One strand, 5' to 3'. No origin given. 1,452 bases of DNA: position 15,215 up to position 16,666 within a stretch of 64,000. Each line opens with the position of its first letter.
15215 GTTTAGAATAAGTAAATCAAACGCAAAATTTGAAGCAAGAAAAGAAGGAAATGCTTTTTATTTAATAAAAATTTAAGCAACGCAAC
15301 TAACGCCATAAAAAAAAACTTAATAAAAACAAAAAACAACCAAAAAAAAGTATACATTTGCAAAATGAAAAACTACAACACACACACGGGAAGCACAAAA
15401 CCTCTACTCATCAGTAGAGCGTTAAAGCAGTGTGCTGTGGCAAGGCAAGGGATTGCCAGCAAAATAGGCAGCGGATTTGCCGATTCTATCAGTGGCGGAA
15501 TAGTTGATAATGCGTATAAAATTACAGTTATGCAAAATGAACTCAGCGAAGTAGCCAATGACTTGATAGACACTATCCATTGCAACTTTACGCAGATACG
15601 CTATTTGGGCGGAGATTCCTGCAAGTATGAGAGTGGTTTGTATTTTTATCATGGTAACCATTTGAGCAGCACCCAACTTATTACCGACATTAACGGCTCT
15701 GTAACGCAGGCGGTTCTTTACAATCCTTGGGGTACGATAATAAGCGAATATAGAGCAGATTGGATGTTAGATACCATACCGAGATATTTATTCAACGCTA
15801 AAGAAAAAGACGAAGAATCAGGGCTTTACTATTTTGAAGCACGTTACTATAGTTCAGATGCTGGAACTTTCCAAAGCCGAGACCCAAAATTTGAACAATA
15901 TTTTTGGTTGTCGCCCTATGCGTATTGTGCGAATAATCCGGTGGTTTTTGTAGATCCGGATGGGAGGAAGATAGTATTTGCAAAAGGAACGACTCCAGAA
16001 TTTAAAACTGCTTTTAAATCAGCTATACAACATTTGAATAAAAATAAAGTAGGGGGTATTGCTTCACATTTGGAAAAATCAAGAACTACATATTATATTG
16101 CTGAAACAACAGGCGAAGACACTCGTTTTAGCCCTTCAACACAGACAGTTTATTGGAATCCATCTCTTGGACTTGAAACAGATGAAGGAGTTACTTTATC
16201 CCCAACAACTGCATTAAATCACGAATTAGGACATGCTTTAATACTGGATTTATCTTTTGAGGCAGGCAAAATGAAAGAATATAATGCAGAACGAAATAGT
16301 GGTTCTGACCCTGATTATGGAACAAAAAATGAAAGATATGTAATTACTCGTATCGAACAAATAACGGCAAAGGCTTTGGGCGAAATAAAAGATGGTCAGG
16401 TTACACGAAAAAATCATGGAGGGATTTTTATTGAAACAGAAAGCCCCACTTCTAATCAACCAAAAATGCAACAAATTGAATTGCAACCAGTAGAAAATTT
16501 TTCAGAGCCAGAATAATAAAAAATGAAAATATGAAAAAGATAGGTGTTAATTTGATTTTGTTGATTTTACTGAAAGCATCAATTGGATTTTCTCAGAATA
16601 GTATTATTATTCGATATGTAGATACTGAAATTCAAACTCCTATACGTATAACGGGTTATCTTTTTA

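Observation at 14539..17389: Toxin/immunity insertion bracketed by a perfect ~259-bp direct duplication that keeps two abutting convergent genes intact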

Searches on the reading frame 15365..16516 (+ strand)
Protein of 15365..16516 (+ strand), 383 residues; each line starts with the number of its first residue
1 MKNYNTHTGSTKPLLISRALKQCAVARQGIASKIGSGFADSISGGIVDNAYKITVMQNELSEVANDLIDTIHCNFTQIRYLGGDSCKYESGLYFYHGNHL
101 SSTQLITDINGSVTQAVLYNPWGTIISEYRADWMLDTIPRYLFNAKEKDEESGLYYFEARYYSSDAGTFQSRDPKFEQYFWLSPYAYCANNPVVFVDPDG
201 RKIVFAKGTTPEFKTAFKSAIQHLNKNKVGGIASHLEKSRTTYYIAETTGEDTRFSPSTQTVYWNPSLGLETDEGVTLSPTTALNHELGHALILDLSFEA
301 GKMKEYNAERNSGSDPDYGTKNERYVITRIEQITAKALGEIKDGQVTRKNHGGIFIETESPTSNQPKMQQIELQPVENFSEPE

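Call 6: search_protein_families(library=pfam, proteins=[window:15365-16516:+], max_evalue=0.01)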
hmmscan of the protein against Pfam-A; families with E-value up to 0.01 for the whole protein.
window:15365-16516:+ (383 aa): 1 family
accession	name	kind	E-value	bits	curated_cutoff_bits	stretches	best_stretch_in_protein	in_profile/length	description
PF14891.12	Peptidase_M91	-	0.0012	19.7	25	1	243-324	48-132/176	Effector protein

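Call 9: find_encoding_contigs(protein=window:15365-16516:+, flank=10000, max_places=10)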
Protein window:15365-16516:+ (383 aa): no gene with exactly this product is on record in the collection.

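Call 15: find_homologous_proteins(query=window:15365-16516:+)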
Query window:15365-16516:+ (383 aa): 273 proteins with E <= 0.001 among 2434 candidates; the best 120 are listed.
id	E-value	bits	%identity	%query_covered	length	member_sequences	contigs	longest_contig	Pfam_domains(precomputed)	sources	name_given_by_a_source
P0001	3.3e-260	880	100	100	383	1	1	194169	-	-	-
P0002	3.7e-112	393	54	90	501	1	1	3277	-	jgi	jgi:RHS repeat-associated protein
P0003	6.2e-102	360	60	76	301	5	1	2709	-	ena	-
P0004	6.0e-94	333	65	62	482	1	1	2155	-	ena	-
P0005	3.5e-92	327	70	55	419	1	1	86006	-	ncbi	-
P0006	8.4e-92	326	66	60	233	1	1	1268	PF14891.13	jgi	jgi:RHS repeat-associated protein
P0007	1.3e-89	319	76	46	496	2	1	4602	-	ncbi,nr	ncbi:MAG: RHS repeat-associated core domain-containing protein [Patescibacteria group bacterium]|nr:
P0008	2.1e-88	315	72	52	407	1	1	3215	PF01476.27,PF10908.14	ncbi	-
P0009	2.3e-85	305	55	72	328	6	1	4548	-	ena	-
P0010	5.7e-85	304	59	67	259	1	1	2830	PF14891.13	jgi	jgi:RHS repeat-associated protein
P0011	7.4e-83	297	59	60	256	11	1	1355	-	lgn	-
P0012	6.1e-82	294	60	60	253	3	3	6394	-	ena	-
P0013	1.6e-81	292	58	61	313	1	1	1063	-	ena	-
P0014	1.9e-81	292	60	60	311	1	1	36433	-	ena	-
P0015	2.7e-81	292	59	60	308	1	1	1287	-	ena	-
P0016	3.6e-81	291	67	49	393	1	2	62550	-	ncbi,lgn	-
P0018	6.7e-81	290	58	62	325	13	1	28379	-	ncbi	-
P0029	8.0e-69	251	65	45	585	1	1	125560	-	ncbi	-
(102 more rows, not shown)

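Call 16: find_encoding_contigs(protein=P0005, flank=10000, max_places=3)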
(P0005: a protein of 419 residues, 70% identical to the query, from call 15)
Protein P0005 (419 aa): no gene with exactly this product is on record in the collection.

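Call 17: find_encoding_contigs(protein=P0016, flank=10000, max_places=3)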
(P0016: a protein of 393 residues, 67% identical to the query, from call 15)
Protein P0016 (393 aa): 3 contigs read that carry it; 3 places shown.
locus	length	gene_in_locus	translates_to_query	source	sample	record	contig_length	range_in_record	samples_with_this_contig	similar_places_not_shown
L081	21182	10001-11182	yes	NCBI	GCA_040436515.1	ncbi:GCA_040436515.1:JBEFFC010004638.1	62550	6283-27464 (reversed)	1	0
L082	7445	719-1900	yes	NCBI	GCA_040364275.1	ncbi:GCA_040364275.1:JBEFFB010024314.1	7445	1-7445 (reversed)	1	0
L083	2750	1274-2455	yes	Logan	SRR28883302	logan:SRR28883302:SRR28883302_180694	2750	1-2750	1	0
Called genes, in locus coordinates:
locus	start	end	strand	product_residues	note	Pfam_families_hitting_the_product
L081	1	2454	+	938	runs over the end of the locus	PF02867:Ribonuc_red_lgC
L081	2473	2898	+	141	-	PF13279:4HBT_2, PF03061:4HBT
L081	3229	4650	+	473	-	-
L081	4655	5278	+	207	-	-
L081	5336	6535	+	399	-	-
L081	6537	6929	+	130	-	-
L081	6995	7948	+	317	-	-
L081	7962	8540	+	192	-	-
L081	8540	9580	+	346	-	-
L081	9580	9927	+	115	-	-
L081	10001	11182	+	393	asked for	-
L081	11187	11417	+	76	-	-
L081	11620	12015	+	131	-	PF04480:DUF559, PF18741:MTES_1575 (weak)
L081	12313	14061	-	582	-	PF01368:DHH, PF02272:DHHA1, PF17768:RecJ_OB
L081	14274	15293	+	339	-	-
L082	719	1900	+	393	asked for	-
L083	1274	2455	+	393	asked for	-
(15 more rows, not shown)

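Call 30: search_protein_families(library=ncbifam, proteins=[window:15365-16516:+], max_evalue=0.001)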
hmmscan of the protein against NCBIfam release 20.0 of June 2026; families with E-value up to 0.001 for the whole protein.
window:15365-16516:+ (383 aa): 2 families
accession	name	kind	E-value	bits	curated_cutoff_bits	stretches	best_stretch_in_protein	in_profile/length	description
TIGR03696.1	Rhs_assc_core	domain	2.3e-18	66.5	32.5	1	119-200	1-75/76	RHS repeat-associated core domain-containing protein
NF041261.1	RHS_core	equivalog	2.2e-07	29.1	2000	1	90-200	1155-1260/1261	RHS element core protein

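Call 31: search_solved_structures(query=window:15365-16516:+, max_evalue=1, show_alignments=2)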
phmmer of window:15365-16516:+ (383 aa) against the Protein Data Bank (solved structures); distinct sequences matched with E-value up to 1: 34.
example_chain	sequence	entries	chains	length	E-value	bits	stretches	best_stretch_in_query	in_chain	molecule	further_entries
9on3_A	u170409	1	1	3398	4.4e-13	52.3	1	92-201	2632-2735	SGS4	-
8fjp_A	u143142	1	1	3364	2e-12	50.1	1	98-202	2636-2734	salivary gland surface protein 1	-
6rfz_A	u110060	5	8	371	1.8e-09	40.4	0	181-211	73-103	lectin PLL2 from Photorhabdus laumondii | Photorhabdus luminescens subsp. laumondii TTO1 complete genome segment 3/17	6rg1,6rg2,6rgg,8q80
6suq_A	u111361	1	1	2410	3.6e-08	36.1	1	73-227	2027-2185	TcdB2,TccC3,Genome polyprotein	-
8cp6_B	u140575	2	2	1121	4.8e-08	35.7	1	89-200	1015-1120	Toxin protein Tse5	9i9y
6sup_A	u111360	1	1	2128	1.1e-07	34.5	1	73-203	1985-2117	TcdB2,TccC3,Cell division control protein 42 homolog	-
6h6e_F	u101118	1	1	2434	1.3e-07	34.3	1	73-206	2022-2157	TcdB2,TccC3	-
6suf_F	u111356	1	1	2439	1.3e-07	34.3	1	73-206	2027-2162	TcdB2,TccC3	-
5mxe_A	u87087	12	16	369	2e-07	33.7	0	181-211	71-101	Photorhabdus asymbiotica lectin PHL | lectin PHL | Photorhabdus asymbitoca lectin PHL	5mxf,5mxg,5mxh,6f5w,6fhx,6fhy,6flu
6h6g_A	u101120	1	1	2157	5.4e-07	32.2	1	73-200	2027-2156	TcdB2,TccC3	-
4o9x_A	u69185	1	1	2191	5.5e-07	32.2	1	73-200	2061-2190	TcdB2, TccC3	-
6h6f_F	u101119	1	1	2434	1.5e-06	30.8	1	73-206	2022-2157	TcdB2,TccC3,TccC3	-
6sue_F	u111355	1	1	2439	1.5e-06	30.7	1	73-206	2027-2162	TcdB2,TccC3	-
9c4k_Q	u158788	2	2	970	4.3e-06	29.3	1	94-202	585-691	Toxin subunit YenC2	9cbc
6t96_A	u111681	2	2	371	6.2e-06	28.8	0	181-210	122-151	Lectin PLL3 | Photorhabdus luminescens subsp. laumondii TTO1 complete genome segment 3/17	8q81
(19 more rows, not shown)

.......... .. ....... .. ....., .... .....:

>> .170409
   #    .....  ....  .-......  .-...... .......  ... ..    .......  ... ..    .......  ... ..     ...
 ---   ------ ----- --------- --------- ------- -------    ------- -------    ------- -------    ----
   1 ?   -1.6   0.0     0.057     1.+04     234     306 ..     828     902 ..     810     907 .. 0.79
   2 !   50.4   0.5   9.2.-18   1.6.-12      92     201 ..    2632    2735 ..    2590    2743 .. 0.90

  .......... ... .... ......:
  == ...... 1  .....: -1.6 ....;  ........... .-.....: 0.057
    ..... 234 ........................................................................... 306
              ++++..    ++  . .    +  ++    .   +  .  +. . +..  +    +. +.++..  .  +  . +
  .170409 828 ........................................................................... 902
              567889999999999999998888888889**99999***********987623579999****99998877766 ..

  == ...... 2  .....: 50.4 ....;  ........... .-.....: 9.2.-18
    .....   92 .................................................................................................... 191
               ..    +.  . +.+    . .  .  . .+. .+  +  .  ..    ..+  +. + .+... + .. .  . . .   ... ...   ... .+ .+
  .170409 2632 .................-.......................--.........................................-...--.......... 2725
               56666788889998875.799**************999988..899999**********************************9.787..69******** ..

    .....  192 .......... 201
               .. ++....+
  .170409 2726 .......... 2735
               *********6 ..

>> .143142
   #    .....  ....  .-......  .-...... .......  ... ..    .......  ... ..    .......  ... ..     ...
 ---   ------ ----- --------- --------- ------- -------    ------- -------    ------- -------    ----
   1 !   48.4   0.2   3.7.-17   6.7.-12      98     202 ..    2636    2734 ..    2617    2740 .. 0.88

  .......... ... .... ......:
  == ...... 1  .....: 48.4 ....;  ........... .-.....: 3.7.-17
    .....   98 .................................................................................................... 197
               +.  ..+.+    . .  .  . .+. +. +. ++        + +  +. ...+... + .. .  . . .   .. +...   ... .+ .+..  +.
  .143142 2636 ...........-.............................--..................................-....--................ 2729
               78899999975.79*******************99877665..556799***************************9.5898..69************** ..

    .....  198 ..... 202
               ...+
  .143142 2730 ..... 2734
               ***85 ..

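Call 39: find_encoding_contigs(protein=P0029, flank=10000, max_places=2)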
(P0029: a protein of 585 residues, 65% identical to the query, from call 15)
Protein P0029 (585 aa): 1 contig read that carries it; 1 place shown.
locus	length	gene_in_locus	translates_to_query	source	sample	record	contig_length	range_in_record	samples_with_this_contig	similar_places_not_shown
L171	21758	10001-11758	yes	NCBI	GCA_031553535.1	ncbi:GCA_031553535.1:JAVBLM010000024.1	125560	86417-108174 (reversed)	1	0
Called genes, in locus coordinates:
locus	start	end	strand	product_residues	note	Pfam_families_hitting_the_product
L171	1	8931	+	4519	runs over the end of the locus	PF03534:SpvB, PF17802:SpaA, PF01839:FG-GAP (faint), PF13517:FG-GAP_3 (faint), PF12256:TcdB_toxin_midN, PF05593:RHS_repeat (faint), PF14891:Peptidase_M91 (weak)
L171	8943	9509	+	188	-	-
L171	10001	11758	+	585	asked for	-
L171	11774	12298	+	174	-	-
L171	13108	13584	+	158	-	PF14595:Thioredoxin_9, PF00085:Thioredoxin (weak)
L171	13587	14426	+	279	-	PF02569:Pantoate_ligase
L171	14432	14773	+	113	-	PF02261:Asp_decarbox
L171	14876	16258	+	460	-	PF05697:Trigger_N, PF05698:Trigger_C (faint), PF28537:FKBP-like_TF, PF28539:TF_C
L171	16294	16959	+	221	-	PF00574:CLP_protease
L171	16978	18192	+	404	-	PF06689:zf-C4_ClpX, PF00493:MCM (weak), PF05496:RuvB_N (weak), PF07724:AAA_2, PF07728:AAA_5 (weak), PF00004:AAA, PF10431:ClpB_D2-small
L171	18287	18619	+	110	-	PF00376:MerR (weak), PF13411:MerR_1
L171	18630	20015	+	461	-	PF08245:Mur_ligase_M, PF02875:Mur_ligase_C (faint)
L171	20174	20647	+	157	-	-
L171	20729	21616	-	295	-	PF12833:HTH_18, PF00165:HTH_AraC (weak)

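Call 40: find_encoding_contigs(protein=P0014, flank=10000, max_places=2)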
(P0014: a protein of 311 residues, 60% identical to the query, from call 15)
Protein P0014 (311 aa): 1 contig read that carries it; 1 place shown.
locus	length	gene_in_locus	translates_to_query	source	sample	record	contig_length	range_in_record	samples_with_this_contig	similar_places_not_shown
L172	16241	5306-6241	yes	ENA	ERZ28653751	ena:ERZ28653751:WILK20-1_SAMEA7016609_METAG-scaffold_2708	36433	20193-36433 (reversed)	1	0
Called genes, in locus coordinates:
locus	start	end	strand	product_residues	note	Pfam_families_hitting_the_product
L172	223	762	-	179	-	-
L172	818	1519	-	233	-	-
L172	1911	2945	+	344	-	-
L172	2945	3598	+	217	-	-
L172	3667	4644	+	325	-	-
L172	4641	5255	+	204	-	-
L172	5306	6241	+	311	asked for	-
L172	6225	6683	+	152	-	-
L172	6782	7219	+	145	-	-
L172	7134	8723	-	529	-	PF01464:SLT, PF23446:LysM1_NFP_LYK (faint), PF23577:LysM_RLK (faint), PF01476:LysM, PF23473:LysM3_LYK4_5 (faint), PF01476:LysM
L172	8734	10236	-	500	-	PF07661:MORN_2 (faint)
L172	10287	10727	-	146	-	-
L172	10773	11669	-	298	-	PF01790:LGT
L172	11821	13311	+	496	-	PF00221:Lyase_aromatic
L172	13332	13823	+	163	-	-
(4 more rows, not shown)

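Call 41: find_encoding_contigs(protein=P0018, flank=10000, max_places=2)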
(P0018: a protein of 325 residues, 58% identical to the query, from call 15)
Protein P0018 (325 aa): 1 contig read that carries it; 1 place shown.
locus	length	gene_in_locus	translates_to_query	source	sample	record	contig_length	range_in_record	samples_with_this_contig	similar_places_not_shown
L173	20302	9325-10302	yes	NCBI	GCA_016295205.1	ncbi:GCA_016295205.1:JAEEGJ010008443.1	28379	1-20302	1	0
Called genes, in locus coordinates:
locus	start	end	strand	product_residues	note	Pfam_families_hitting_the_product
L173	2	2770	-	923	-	?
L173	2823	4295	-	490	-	PF26628:DUF8202, PF18962:Por_Secre_tail (weak)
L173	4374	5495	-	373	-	PF00589:Phage_integrase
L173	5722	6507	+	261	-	-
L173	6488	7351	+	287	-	-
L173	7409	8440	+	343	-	-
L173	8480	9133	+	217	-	-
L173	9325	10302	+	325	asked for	-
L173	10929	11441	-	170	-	-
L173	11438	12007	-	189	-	PF07638:Sigma70_ECF, PF04542:Sigma70_r2, PF08281:Sigma70_r4_2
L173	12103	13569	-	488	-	PF01073:3Beta_HSD, PF01370:Epimerase, PF02719:Polysacc_synt_2 (faint), PF13460:NAD_binding_10, PF16363:GDP_Man_Dehyd (weak)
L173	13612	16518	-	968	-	PF00675:Peptidase_M16 (weak), PF05193:Peptidase_M16_C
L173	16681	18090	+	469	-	PF23019:DUF7033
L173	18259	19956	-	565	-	PF00135:COesterase, PF20434:BD-FAE, PF02230:Abhydrolase_2 (faint), PF07859:Abhydrolase_3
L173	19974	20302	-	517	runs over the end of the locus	PF00072:Response_reg, PF08665:PglZ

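Call 57: predict_structure(alignment_id=A1)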
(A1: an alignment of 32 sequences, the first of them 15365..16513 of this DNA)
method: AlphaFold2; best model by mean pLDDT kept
length: 383 residues; sequences in the alignment: 32
mean_pLDDT: 67.1   pTM: 0.50
mean pLDDT of the five models: 67.1, 65.6, 65.1, 63.9, 62.9
residues with pLDDT >= 90: 147; 70-90: 24; 50-70: 55; < 50: 157
segments of 3 or more residues with pLDDT < 50: 1-47, 74-94, 97-101, 120-124, 133-168, 170-199, 370-379
pLDDT, mean of each block of 10 residues (from residue 1): 34 37 39 35 43 66 63 40 33 47 59 60 51 48 45 44 44 48 42 42 85 95 95 91 89 91 96 96 98 96 95 94 97 98 95 92 85 46 47
secondary structure, 60 per line:
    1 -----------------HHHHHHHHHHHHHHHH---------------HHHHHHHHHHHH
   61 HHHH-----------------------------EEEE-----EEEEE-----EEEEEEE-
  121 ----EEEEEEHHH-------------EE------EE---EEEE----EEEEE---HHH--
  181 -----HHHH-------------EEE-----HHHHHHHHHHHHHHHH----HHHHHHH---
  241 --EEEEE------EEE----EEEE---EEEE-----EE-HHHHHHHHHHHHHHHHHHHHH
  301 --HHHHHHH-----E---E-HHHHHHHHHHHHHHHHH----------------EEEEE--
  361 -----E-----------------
elements in order: H18-33 H49-64 E94-97 E103-107 E113-119 E125-130 E160-163 E168-172 H186-189 E203-205 H211-226 H231-237 E243-247 E254-256 E261-264 E268-271 H280-300 H303-309 H321-337 E354-358
